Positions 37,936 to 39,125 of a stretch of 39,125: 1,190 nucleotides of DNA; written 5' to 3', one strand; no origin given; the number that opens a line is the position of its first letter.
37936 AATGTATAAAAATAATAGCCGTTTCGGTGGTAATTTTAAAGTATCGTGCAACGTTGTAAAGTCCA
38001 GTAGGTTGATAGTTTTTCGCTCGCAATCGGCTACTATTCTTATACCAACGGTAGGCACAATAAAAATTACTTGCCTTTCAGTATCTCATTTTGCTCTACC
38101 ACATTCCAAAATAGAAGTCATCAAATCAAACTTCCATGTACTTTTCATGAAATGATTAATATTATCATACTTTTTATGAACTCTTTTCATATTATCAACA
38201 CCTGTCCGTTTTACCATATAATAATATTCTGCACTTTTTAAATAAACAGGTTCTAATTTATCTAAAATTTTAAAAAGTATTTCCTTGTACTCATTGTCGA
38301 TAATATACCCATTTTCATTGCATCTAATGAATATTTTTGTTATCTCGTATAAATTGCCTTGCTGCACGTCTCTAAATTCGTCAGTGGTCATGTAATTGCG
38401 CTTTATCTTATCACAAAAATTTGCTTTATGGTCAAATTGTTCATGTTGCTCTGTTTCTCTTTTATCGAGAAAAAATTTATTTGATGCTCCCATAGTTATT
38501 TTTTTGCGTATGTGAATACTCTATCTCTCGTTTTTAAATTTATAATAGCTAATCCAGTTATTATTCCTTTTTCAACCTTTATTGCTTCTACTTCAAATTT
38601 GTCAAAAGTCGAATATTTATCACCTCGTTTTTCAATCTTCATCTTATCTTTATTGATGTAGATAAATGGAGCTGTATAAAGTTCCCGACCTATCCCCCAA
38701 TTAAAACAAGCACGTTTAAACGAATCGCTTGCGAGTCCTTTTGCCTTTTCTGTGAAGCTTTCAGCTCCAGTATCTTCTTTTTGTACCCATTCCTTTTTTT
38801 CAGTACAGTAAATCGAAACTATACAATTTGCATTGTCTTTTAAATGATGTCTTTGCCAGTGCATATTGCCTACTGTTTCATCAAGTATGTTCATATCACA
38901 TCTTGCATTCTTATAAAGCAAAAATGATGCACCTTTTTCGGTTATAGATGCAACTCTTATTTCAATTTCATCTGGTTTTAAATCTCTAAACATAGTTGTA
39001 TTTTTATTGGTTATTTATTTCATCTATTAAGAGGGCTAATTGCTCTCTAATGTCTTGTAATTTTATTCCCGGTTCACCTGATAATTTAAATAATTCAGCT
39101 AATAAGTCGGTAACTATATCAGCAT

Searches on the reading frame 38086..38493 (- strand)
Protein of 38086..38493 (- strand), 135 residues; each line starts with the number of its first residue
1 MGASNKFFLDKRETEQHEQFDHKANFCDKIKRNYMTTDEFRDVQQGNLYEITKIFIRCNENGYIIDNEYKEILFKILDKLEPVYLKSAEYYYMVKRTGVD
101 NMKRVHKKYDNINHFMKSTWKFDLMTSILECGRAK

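Call 44: search_protein_families(library=phrogs, proteins=[window:38086-38493:-], max_evalue=0.001)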
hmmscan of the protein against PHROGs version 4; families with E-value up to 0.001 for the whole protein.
window:38086-38493:- (135 aa): 0 families

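Call 76: search_protein_families(library=pfam, proteins=[window:38086-38493:-], max_evalue=0.01)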
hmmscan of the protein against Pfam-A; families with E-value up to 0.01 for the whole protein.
window:38086-38493:- (135 aa): 1 family
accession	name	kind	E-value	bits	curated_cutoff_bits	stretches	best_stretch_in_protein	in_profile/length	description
PF19897.4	DUF6370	-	0.005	17.4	25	0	5-33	28-56/75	Family of unknown function (DUF6370)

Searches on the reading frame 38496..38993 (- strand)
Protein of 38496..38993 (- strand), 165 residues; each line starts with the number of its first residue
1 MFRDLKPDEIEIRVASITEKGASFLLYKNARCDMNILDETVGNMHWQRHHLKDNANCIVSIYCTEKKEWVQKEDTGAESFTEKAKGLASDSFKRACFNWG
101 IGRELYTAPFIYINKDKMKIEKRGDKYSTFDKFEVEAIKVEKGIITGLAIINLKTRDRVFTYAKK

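Call 44: search_protein_families(library=phrogs, proteins=[window:38496-38993:-], max_evalue=0.001)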
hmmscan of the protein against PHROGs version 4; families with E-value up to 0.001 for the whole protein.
window:38496-38993:- (165 aa): 2 families
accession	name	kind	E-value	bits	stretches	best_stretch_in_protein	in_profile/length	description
phrog_14970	-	unknown function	4.2e-69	234.3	1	2-163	6-172/230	-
phrog_1097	-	DNA, RNA and nucleotide metabolism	4.6e-15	57.1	1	7-119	13-132/251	Erf-like ssDNA annealing protein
